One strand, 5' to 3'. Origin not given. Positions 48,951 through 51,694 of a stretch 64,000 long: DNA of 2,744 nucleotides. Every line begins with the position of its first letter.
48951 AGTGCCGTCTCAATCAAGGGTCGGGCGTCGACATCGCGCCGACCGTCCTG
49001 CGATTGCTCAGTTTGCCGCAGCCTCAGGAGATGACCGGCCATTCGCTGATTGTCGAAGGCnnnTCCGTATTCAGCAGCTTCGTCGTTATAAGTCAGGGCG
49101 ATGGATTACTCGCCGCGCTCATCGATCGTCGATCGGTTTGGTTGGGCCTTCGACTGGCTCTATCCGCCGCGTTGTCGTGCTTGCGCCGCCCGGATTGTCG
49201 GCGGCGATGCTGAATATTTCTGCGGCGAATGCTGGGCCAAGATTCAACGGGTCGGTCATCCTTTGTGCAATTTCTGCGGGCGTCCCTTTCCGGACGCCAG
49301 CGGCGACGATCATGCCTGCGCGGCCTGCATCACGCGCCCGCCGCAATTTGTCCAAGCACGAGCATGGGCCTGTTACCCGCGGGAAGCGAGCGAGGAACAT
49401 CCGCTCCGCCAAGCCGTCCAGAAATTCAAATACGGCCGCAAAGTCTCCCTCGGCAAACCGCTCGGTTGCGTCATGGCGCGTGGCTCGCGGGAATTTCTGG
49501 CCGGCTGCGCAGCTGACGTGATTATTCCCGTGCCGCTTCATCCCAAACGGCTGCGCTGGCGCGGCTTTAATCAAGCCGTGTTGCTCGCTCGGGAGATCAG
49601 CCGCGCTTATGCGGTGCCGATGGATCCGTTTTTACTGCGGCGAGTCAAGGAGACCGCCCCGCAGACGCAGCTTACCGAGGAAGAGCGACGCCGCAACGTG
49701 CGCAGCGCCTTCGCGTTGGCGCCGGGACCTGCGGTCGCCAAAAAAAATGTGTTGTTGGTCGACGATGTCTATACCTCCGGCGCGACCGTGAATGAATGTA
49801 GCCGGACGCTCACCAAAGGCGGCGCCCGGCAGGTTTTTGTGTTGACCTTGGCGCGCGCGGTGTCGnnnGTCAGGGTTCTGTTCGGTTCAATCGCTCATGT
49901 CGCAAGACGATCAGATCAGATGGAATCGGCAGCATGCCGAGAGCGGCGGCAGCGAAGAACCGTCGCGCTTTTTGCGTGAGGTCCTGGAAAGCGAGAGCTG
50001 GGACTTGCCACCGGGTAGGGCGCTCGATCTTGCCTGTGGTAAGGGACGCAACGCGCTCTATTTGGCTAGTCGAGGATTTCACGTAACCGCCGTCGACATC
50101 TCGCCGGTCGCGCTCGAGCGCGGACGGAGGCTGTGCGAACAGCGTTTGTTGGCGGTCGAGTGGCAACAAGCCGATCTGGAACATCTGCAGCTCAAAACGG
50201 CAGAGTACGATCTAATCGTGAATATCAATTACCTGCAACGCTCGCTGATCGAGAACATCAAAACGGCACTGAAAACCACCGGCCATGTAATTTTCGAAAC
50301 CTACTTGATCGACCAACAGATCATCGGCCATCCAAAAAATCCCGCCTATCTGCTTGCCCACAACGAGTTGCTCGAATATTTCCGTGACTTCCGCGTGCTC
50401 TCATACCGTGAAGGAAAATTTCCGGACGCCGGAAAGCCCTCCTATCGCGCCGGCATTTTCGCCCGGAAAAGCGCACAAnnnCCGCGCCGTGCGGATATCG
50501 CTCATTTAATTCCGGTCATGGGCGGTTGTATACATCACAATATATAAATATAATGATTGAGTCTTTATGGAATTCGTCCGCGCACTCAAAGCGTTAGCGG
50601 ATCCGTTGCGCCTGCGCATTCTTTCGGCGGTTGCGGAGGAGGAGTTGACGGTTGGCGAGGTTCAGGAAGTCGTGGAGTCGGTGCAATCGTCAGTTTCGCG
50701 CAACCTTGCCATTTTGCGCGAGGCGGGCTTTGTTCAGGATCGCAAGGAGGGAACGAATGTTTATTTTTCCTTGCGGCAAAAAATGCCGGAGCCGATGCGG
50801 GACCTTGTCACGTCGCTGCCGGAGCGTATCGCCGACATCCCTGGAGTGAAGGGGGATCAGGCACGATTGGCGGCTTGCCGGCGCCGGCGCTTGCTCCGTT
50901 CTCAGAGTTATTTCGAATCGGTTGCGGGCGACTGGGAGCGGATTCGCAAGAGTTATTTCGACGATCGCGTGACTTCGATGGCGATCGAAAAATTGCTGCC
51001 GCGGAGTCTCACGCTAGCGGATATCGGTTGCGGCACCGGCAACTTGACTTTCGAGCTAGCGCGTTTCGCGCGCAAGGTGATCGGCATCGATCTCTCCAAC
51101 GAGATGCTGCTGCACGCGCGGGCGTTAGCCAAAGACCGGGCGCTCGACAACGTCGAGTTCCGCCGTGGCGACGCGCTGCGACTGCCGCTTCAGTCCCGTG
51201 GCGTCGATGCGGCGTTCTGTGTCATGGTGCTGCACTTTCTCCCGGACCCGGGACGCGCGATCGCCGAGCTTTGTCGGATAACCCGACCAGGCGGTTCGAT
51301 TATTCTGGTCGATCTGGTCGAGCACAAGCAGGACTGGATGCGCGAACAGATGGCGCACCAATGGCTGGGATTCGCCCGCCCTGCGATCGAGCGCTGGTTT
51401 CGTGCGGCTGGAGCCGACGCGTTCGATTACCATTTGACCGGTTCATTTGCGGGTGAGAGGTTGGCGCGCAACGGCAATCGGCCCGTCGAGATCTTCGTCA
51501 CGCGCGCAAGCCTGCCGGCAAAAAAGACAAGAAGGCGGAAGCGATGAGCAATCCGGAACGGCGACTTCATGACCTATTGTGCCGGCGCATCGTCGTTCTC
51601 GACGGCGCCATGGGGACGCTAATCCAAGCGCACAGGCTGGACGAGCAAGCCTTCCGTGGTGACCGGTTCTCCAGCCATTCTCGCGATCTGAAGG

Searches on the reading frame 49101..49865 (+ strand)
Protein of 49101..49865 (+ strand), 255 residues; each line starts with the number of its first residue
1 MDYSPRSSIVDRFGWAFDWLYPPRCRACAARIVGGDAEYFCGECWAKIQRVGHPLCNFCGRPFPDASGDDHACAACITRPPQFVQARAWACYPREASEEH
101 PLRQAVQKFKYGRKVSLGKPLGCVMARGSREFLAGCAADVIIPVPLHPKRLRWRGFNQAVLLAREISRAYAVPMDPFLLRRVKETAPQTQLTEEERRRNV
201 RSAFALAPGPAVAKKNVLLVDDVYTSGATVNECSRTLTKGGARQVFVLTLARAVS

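Call 52: search_protein_families(library=pfam, proteins=[window:49101-49865:+], max_evalue=0.000001)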
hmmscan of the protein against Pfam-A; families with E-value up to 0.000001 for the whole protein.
window:49101-49865:+ (255 aa): 1 family
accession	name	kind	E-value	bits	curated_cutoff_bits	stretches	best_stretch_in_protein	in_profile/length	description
PF18912.6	DZR_2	-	5.4e-14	52.2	27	1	17-76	2-55/56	Double zinc ribbon domain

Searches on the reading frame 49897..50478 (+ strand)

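Call 52: search_protein_families(library=pfam, proteins=[window:49897-50478:+], max_evalue=0.000001)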
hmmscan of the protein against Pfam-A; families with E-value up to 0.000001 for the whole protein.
window:49897-50478:+ (194 aa): 6 families
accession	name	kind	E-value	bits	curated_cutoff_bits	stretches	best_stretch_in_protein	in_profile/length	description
PF13649.12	Methyltransf_25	-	1.9e-17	64.1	27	1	43-129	2-97/97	Methyltransferase domain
PF08241.18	Methyltransf_11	-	4.1e-15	56.6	21.2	1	43-132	1-94/95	Methyltransferase domain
PF03848.20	TehB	-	6.7e-15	55.5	20.4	1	37-172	29-170/193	Tellurite resistance protein TehB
PF13847.12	Methyltransf_31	-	5.9e-13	49.2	27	1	41-143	6-119/145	Methyltransferase domain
PF13489.12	Methyltransf_23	-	2.5e-12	47.3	27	1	30-162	14-129/164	Methyltransferase domain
PF08242.18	Methyltransf_12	-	9.2e-11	42.8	30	1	43-128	1-95/98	Methyltransferase domain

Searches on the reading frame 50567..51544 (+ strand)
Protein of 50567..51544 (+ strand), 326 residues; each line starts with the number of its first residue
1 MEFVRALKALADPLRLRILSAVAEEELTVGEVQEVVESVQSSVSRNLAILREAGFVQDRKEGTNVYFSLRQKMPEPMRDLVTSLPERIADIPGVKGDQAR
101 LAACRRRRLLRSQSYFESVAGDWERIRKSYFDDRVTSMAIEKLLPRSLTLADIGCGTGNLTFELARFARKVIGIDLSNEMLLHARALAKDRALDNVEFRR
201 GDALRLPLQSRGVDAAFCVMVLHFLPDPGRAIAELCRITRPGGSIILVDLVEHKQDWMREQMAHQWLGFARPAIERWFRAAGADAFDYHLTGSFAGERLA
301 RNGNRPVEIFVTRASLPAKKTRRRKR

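Call 52: search_protein_families(library=pfam, proteins=[window:50567-51544:+], max_evalue=0.000001)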
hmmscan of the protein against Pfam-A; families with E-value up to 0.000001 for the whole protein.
window:50567-51544:+ (326 aa): 8 families
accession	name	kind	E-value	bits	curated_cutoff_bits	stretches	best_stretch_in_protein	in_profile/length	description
PF08241.18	Methyltransf_11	-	4.1e-25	88.7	21.2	1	152-247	2-95/95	Methyltransferase domain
PF13649.12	Methyltransf_25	-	2.4e-23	83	27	1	152-243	3-97/97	Methyltransferase domain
PF13847.12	Methyltransf_31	-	9.2e-23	81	27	1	149-259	6-127/145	Methyltransferase domain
PF08242.18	Methyltransf_12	-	2.4e-15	57.5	30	1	152-244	2-97/98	Methyltransferase domain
PF01209.24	Ubie_methyltran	-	1.1e-13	51.6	20.1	1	147-260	48-164/233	ubiE/COQ5 methyltransferase family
PF13489.12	Methyltransf_23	-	9.3e-13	48.7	27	1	129-273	7-149/164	Methyltransferase domain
PF01022.26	HTH_5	-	1.4e-10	41.3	22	1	12-57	1-46/47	Bacterial regulatory protein, arsR family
PF12840.13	HTH_20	-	2.1e-10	40.8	27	1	10-56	1-48/51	Helix-turn-helix domain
